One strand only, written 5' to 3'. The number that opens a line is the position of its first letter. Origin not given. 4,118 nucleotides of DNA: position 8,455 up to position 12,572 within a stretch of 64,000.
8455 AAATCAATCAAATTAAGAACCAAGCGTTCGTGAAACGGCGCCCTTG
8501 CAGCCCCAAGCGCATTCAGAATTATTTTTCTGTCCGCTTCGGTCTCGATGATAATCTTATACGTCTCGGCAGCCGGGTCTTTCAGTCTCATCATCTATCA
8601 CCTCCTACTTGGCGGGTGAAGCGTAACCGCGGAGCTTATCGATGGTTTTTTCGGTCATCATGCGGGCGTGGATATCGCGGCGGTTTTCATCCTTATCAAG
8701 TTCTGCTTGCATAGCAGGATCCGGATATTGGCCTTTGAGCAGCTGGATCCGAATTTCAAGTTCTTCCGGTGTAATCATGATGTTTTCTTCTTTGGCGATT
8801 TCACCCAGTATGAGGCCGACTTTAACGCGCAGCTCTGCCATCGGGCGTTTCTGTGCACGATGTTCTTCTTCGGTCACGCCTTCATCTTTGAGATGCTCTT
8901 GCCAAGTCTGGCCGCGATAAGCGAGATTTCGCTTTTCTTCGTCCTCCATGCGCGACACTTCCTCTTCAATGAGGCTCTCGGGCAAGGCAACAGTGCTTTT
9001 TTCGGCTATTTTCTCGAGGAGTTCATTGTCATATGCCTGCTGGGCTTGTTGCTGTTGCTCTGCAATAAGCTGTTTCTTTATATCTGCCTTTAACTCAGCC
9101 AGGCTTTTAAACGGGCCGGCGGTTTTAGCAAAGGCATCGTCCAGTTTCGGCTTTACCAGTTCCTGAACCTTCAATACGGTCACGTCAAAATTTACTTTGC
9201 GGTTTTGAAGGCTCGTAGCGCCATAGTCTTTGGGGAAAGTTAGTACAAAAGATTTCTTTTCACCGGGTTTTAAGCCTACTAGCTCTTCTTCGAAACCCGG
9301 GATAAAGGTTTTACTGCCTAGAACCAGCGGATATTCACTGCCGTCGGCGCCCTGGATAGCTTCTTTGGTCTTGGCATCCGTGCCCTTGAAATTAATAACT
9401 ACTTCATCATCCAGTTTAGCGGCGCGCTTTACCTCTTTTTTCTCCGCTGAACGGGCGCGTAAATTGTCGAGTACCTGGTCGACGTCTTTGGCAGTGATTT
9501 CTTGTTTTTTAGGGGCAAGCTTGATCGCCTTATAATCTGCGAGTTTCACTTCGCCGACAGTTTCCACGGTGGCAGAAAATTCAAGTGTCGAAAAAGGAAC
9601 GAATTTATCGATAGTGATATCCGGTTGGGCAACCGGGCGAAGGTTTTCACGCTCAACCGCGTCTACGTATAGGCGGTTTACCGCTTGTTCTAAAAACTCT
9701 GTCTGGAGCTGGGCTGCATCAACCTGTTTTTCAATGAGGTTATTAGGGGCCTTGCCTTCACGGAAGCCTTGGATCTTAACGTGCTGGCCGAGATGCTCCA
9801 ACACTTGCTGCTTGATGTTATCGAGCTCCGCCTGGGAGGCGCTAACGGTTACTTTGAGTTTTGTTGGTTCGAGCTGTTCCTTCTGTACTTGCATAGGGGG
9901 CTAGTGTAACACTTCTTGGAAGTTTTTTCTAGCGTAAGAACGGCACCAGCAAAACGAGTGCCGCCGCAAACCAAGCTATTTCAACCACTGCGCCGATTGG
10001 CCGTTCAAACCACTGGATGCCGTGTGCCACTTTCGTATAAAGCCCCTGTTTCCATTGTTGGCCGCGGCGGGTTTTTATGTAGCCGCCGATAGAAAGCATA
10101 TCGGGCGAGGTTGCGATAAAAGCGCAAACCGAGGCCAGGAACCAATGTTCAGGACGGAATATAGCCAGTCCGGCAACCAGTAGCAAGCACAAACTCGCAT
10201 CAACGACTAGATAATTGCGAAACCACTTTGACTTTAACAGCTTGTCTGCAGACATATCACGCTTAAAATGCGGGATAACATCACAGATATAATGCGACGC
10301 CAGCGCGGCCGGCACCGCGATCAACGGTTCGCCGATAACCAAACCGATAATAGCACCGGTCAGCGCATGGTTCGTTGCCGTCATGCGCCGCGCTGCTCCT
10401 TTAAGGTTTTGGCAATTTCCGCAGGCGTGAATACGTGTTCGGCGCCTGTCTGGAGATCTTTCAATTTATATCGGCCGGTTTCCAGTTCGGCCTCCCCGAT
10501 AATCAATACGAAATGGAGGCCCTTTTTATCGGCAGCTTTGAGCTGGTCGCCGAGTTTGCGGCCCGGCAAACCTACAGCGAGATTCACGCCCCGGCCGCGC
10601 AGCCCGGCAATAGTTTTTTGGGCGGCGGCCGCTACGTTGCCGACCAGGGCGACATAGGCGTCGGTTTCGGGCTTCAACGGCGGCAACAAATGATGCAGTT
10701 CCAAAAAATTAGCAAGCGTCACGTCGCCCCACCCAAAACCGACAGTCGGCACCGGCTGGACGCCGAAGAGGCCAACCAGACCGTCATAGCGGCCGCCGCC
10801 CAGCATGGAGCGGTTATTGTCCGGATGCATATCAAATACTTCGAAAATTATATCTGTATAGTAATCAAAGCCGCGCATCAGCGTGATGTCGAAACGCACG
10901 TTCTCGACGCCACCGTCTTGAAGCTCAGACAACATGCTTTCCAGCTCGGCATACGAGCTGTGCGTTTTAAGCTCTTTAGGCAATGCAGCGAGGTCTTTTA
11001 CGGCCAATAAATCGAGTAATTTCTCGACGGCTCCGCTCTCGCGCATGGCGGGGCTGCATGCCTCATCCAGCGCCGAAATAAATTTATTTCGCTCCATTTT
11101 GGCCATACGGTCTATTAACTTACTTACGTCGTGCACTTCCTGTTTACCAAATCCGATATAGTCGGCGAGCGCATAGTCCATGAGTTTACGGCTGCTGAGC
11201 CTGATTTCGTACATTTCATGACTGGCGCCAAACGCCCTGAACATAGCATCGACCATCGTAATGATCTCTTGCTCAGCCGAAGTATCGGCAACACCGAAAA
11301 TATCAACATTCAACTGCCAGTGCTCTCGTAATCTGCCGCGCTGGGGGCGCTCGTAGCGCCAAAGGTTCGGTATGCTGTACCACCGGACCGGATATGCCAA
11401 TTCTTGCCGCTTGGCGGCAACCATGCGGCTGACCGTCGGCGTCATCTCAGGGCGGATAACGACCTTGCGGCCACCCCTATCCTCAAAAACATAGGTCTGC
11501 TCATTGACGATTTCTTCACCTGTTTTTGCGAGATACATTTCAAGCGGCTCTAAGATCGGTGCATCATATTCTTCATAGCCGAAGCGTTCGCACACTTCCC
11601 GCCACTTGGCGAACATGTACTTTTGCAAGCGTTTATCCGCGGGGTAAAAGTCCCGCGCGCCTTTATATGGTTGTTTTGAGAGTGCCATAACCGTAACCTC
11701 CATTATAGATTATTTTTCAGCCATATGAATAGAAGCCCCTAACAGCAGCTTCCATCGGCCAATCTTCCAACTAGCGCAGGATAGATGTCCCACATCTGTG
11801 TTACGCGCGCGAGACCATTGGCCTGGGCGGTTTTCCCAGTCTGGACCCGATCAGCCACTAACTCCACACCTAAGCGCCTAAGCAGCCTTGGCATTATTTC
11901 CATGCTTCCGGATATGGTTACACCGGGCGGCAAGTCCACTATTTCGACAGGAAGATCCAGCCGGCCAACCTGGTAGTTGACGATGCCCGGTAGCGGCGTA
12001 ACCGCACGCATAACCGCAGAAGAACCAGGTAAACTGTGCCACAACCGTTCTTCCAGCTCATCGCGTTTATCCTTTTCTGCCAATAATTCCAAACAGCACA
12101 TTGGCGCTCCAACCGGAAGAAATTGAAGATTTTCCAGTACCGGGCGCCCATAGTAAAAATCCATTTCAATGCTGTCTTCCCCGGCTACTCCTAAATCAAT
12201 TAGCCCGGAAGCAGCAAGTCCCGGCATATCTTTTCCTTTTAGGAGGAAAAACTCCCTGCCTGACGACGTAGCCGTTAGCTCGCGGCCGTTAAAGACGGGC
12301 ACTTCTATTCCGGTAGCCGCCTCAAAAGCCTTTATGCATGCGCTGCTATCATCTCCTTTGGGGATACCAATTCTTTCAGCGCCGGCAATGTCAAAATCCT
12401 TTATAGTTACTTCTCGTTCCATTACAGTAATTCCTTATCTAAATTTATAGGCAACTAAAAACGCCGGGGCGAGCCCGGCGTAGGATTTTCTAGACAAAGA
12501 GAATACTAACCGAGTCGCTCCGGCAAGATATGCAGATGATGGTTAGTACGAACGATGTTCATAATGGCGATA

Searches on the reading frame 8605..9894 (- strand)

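Call 78: search_protein_families(library=pfam, proteins=[window:8605-9894:-], max_evalue=0.00001)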
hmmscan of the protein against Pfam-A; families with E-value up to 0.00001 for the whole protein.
window:8605-9894:- (429 aa): 3 families
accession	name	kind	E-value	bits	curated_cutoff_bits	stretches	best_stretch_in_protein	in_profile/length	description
PF05697.18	Trigger_N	-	2.2e-32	112.8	22.2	1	1-145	1-144/144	Bacterial trigger factor protein (TF)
PF05698.19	Trigger_C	-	2e-27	96.7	22.7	1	264-421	1-160/162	Bacterial trigger factor protein (TF) C-terminus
PF00254.34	FKBP_C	-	2.2e-13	50.8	21.1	1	156-240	2-93/94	FKBP-type peptidyl-prolyl cis-trans isomerase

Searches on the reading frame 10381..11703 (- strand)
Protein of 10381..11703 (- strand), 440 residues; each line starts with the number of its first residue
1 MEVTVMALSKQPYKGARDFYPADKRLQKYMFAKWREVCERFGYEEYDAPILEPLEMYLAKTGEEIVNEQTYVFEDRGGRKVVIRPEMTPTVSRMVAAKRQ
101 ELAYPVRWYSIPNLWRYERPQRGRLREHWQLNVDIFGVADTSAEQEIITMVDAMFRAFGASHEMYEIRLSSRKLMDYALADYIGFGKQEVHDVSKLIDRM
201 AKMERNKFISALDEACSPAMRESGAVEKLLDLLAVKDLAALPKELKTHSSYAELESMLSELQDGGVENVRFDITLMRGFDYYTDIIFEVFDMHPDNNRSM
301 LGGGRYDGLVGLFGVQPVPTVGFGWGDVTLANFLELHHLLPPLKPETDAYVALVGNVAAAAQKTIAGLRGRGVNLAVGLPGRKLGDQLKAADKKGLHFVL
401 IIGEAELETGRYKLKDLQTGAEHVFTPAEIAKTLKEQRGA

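Call 78: search_protein_families(library=pfam, proteins=[window:10381-11703:-], max_evalue=0.00001)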
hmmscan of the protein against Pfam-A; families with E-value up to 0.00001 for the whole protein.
window:10381-11703:- (440 aa): 3 families
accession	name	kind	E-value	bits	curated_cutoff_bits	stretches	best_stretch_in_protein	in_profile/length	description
PF13393.11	tRNA-synt_His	-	9.4e-40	137.2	25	1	15-323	1-301/308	Histidyl-tRNA synthetase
PF03129.25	HGTP_anticodon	-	1.6e-10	41.4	21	1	350-436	3-93/94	Anticodon binding domain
PF00587.30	tRNA-synt_2b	-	2.9e-09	37.7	29.3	1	71-175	1-109/179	tRNA synthetase class II core domain (G, H, P, S and T)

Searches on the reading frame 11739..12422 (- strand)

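Call 79: search_protein_families(library=pfam, proteins=[window:11739-12422:-], max_evalue=0.00001)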
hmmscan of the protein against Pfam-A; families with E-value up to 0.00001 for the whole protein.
window:11739-12422:- (227 aa): 1 family
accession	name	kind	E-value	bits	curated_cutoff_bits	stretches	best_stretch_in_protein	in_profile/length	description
PF01634.23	HisG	-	2.5e-10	41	25.5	1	63-218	2-136/158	ATP phosphoribosyltransferase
